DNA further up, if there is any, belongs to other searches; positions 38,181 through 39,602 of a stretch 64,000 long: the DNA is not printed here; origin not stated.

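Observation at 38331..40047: Prokaryotic pentameric ligand-gated ion channel adjacent to a secreted two-EF-hand calcium-binding protein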

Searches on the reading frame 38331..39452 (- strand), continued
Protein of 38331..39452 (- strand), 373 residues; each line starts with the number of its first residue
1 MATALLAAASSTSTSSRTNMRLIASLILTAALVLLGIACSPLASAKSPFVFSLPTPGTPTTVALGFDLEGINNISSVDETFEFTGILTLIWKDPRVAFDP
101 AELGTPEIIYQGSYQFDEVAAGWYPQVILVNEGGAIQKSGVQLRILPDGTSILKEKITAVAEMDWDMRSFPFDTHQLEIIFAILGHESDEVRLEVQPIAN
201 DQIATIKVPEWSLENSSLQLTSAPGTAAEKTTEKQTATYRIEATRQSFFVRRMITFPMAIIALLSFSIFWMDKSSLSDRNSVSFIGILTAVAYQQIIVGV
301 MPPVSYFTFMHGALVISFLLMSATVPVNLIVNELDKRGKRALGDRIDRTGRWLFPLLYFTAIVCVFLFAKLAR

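Call 30: search_protein_families(library=pfam, proteins=[L010:1503-2837:-, L010:2834-3589:-, L010:3599-4009:-, L010:4117-5604:+, L010:6767-9898:+, L010:9905-10951:+, L010:10920-11402:-, L010:11399-12580:-, L010:12779-14137:+], max_evalue=0.001)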
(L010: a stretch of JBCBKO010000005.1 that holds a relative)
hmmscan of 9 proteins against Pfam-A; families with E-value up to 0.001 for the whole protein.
L010:1503-2837:- (444 aa): 5 families
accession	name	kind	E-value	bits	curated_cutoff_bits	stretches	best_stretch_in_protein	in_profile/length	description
PF02518.31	HATPase_c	-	5e-23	82.1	26.4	1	338-443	6-109/111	Histidine kinase-, DNA gyrase B-, and HSP90-like ATPase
PF00512.31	HisKA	-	2.6e-12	47.1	26.9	1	226-287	2-64/66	His Kinase A (phospho-acceptor) domain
PF13589.12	HATPase_c_3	-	8.7e-05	23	25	1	339-415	4-81/137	Histidine kinase-, DNA gyrase B-, and HSP90-like ATPase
PF00672.30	HAMP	-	0.00011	22.8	25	1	166-218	1-50/53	HAMP domain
PF13581.12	HATPase_c_2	-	0.00048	20.6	27.4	0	341-417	35-108/127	Histidine kinase-like ATPase domain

L010:2834-3589:- (251 aa): 2 families
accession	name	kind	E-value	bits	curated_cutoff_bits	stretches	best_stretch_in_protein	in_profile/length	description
PF00072.30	Response_reg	-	4.8e-25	88.3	30.2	1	25-134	1-110/111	Response regulator receiver domain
PF00486.34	Trans_reg_C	-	4.8e-20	71.8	26.2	1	174-246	4-76/77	Transcriptional regulatory protein, C terminal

L010:3599-4009:- (136 aa): 0 families

L010:4117-5604:+ (495 aa): 1 family
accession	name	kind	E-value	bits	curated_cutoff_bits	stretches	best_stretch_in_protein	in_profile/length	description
PF02321.23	OEP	-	1.1e-38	133.4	22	2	316-491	11-187/187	Outer membrane efflux protein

L010:6767-9898:+ (1043 aa): 2 families
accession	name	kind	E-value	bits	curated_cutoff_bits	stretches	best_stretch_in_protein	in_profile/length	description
PF00873.25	ACR_tran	-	1.5e-145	486.8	28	1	17-1023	7-1016/1021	AcrB/AcrD/AcrF family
PF03176.21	MMPL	-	2.5e-10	40.2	20.5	1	827-1030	102-305/333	MMPL family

L010:9905-10951:+ (348 aa): 2 families
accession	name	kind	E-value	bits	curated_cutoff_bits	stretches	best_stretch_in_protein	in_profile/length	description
PF02931.28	Neur_chan_LBD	-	5.4e-16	59.1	26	1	35-179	17-160/216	Neurotransmitter-gated ion-channel ligand binding domain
PF02932.22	Neur_chan_memb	-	7.5e-06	26.8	28.1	1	234-316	3-86/233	Neurotransmitter-gated ion-channel transmembrane region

L010:10920-11402:- (160 aa): 3 families
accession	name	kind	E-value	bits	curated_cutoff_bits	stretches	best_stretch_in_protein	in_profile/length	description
PF03061.28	4HBT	-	3e-14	53.5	20.6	1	29-110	1-77/79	Thioesterase superfamily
PF13279.12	4HBT_2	-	2.5e-12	47.7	25.5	1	22-137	2-119/122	Thioesterase-like superfamily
PF20791.3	Acyl-ACP_TE_C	-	0.00019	22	21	1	19-47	12-40/101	Acyl-ACP thioesterase C-terminal domain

L010:11399-12580:- (393 aa): 3 families
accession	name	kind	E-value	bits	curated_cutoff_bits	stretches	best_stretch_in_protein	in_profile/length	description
PF25137.1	ADH_Fe_C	-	3.7e-52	177.3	27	1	191-389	1-194/194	Fe-containing alcohol dehydrogenase family, C-terminal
PF00465.25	Fe-ADH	-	2.2e-48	164.5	31.3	1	15-179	3-167/168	Iron-containing alcohol dehydrogenase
PF13685.12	Fe-ADH_2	-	1e-08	35.7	28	1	19-116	3-98/149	Iron-containing alcohol dehydrogenase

L010:12779-14137:+ (452 aa): 4 families
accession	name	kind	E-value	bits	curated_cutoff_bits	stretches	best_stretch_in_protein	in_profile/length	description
PF00270.35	DEAD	-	2.8e-49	167.5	26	1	25-193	1-164/167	DEAD/DEAH box helicase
PF00271.37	Helicase_C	-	4.1e-29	101.5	23.5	1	231-339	2-110/110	Helicase conserved C-terminal domain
PF04851.21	ResIII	-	3.2e-09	37.3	22.5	1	26-190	6-163/164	Type III restriction enzyme, res subunit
PF13245.12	AAA_19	-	0.00023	21.8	25.1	0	28-183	1-120/134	AAA domain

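Call 37: search_protein_families(library=pfam, proteins=[L010:3599-4009:-], max_evalue=0.01)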
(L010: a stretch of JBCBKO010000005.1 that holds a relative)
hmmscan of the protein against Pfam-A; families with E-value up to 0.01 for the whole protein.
L010:3599-4009:- (136 aa): 1 family
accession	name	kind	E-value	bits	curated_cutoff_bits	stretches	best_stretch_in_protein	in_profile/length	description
PF07813.17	LTXXQ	-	0.0011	20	24.3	1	29-117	2-98/100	LTXXQ motif family protein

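Call 41: search_protein_families(library=pfam, proteins=[L036:4090-5493:-, L042:3086-4924:-, L036:5662-8376:-, L062:5417-8083:+, L022:8586-9320:+, L035:2042-3508:-, L052:1239-2690:-], max_evalue=0.01)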
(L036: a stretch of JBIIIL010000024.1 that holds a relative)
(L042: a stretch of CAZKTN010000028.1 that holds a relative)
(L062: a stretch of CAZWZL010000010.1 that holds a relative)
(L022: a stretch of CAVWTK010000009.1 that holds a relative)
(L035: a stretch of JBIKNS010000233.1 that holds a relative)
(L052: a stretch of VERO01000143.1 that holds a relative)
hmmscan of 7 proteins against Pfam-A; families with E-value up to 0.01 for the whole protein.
L036:4090-5493:- (467 aa): 2 families
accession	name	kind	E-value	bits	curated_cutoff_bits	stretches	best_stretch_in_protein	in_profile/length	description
PF00404.24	Dockerin_1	-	4.9e-09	36.7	22.9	2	417-457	2-50/57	Dockerin type I domain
PF13202.12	EF-hand_5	-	0.0032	17.3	25.9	0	417-431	8-22/25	EF hand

L042:3086-4924:- (612 aa): 2 families
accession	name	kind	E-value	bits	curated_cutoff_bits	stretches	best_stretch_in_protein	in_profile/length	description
PF00404.24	Dockerin_1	-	5e-09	36.7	22.9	1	562-604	2-52/57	Dockerin type I domain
PF23759.1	GBD_T9SS_assoc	-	0.00014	22.6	27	1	37-141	4-100/116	Galactose binding domain-like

L036:5662-8376:- (904 aa): 6 families
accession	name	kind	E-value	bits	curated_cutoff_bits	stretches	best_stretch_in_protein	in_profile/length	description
PF08450.18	SGL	-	7.6e-07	29.4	26.3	1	336-407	160-232/246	SMP-30/Gluconolactonase/LRE-like region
PF21783.3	YNCE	-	4.6e-06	26.6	27.1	1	47-164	206-324/339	YNCE-like beta-propeller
PF10282.15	Lactonase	-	2.1e-05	24.4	21.7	0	36-198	140-321/344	Lactonase, 7-bladed beta-propeller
PF03150.19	CCP_MauG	-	5.8e-05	24.2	25.6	1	448-541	4-77/149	Di-haem cytochrome c peroxidase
PF24684.1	Vgb_lyase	-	0.00025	20.4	50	0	361-431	98-169/290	Virginiamycin B lyase family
PF25174.1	Beta-prop_THOC3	-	0.0019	17.7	305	0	44-181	52-186/272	THOC3 beta-propeller domain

L062:5417-8083:+ (888 aa): 3 families
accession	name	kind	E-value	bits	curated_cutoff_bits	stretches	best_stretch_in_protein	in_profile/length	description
PF10282.15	Lactonase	-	0.00063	19.5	21.7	1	26-179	141-314/344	Lactonase, 7-bladed beta-propeller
PF18884.5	TSP3_bac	-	0.0059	16.9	25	0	802-823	1-22/22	Bacterial TSP3 repeat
PF03150.19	CCP_MauG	-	0.0068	17.5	25.6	0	447-472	10-37/149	Di-haem cytochrome c peroxidase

L022:8586-9320:+ (244 aa): 0 families

L035:2042-3508:- (488 aa): 1 family
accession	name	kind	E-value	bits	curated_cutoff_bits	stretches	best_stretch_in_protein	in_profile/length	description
PF00404.24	Dockerin_1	-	1.1e-07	32.3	22.9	1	439-479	2-50/57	Dockerin type I domain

L052:1239-2690:- (483 aa): 2 families
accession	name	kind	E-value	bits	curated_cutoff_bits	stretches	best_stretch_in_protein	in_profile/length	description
PF00404.24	Dockerin_1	-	3e-08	34.2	22.9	1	433-475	2-52/57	Dockerin type I domain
PF13202.12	EF-hand_5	-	0.0086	16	25.9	0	433-449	8-24/25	EF hand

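Call 44: find_encoding_contigs(protein=P0005, flank=7000, max_places=3)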
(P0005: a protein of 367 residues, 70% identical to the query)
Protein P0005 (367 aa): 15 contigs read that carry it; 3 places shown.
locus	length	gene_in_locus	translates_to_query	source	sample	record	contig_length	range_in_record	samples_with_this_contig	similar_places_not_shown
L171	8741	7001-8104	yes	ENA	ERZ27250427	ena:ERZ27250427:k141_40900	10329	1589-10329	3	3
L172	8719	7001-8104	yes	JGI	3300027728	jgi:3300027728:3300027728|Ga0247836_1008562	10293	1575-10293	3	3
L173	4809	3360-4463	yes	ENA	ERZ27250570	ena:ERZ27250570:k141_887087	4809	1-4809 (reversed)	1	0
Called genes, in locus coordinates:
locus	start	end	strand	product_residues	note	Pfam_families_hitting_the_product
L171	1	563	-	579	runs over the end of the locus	-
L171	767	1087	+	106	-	-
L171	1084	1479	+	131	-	-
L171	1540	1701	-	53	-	-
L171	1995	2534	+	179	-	-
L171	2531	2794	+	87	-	-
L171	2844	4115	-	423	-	PF07586:HXXSHH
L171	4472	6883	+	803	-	-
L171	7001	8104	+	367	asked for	PF02931:Neur_chan_LBD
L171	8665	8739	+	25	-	?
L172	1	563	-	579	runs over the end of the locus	-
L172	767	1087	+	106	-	-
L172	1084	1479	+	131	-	-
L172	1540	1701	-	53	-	-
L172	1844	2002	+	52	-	-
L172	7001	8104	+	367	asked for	PF02931:Neur_chan_LBD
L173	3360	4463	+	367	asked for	PF02931:Neur_chan_LBD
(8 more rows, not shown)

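Call 45: find_encoding_contigs(protein=P0006, flank=7000, max_places=2)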
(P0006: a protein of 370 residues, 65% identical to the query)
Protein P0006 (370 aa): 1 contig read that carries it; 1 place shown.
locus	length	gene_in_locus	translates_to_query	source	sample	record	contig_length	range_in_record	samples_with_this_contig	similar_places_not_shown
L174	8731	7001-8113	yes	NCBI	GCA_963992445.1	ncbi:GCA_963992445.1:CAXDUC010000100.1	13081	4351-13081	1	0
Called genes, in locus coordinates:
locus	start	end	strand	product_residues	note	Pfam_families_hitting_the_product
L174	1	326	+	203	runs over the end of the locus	-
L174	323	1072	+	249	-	PF00072:Response_reg, PF00486:Trans_reg_C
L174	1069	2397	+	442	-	PF18225:AbfS_sensor (weak), PF00672:HAMP, PF00512:HisKA, PF13581:HATPase_c_2 (faint), PF02518:HATPase_c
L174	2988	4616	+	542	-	PF23023:Anti-Pycsar_Apyc1, PF00753:Lactamase_B, PF12706:Lactamase_B_2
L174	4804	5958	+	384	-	-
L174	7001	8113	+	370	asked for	PF02931:Neur_chan_LBD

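Call 46: find_encoding_contigs(protein=P0008, flank=7000, max_places=2)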
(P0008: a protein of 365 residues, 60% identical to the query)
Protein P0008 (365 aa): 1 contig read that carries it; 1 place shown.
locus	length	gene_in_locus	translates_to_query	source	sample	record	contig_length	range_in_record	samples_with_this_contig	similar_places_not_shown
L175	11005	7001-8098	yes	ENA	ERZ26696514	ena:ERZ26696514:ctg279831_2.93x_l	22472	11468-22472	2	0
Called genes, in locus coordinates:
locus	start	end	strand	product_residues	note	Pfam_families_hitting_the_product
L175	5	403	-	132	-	-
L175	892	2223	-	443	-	PF14312:FG-GAP_2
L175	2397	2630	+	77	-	-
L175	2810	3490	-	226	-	-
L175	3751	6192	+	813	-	-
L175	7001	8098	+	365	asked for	PF02931:Neur_chan_LBD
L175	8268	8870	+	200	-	-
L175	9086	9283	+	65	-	-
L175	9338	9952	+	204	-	-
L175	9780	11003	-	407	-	?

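Call 47: find_encoding_contigs(protein=P0009, flank=7000, max_places=2)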
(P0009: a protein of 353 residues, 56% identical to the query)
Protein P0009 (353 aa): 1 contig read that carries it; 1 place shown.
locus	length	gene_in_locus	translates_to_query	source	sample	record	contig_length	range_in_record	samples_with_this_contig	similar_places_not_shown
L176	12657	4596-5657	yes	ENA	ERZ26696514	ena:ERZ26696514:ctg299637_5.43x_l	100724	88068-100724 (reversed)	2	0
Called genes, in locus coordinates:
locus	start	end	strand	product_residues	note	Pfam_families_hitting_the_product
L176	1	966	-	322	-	?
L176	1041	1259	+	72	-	-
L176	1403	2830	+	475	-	PF02696:SelO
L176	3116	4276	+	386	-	-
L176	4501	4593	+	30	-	-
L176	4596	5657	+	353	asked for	PF02931:Neur_chan_LBD, PF02932:Neur_chan_memb (faint)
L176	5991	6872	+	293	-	-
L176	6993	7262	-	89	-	PF02583:Trns_repr_metal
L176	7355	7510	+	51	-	-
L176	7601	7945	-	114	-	-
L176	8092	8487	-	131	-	PF00903:Glyoxalase, PF13669:Glyoxalase_4 (faint)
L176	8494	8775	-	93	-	PF12840:HTH_20, PF01022:HTH_5 (faint)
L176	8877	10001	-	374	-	-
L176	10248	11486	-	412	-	-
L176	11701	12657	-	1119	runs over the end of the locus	PF26549:Tricorn_N, PF07676:PD40 (weak), PF26549:Tricorn_N, PF26550:Tricorn_2nd, PF23381:Beta-prop_IFT122_1st (weak), PF14684:Tricorn_C1, PF14685:PDZ_Tricorn, PF03572:Peptidase_S41, +2 more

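Call 56: list_cluster_members(proteins=[P0001, P0121, P0130])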
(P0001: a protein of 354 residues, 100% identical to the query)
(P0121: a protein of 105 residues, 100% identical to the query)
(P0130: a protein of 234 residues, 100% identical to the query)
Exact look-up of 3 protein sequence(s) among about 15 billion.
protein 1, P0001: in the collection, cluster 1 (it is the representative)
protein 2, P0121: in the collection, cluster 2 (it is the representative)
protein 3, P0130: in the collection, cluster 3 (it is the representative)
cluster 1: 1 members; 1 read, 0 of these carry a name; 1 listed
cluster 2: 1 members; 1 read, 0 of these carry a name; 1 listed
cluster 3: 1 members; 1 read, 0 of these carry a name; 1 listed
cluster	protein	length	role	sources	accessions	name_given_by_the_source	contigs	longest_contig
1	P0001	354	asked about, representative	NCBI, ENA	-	-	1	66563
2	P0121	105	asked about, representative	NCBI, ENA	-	-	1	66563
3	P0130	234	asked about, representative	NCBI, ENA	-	-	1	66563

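Call 59: search_protein_families(library=pfam, proteins=[L084:4979-5692:+, L084:8317-9153:+, L071:11113-11694:-, L021:4071-4829:-, L002:7193-8128:+], max_evalue=0.01)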
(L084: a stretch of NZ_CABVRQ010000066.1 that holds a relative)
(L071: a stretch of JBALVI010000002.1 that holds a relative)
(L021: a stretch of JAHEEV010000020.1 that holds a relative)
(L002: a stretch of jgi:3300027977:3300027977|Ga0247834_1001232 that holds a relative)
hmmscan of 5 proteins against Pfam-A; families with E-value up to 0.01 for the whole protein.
L084:4979-5692:+ (237 aa): 1 family
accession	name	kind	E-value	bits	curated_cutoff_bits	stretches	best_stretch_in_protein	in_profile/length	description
PF14366.11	DUF4410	-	1.2e-16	61.2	26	1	43-180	1-112/120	Domain of unknown function (DUF4410)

L084:8317-9153:+ (278 aa): 1 family
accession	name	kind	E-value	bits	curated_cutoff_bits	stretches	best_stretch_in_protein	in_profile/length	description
PF14366.11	DUF4410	-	1.1e-15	58.1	26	1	84-229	1-120/120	Domain of unknown function (DUF4410)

L071:11113-11694:- (193 aa): 1 family
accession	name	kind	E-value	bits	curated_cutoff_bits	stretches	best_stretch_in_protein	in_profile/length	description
PF14366.11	DUF4410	-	4.2e-16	59.5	26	1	49-158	5-115/120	Domain of unknown function (DUF4410)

L021:4071-4829:- (252 aa): 1 family
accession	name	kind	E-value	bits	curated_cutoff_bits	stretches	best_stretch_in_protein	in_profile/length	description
PF14366.11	DUF4410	-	2.4e-15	57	26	1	58-193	1-110/120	Domain of unknown function (DUF4410)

L002:7193-8128:+ (311 aa): 0 families
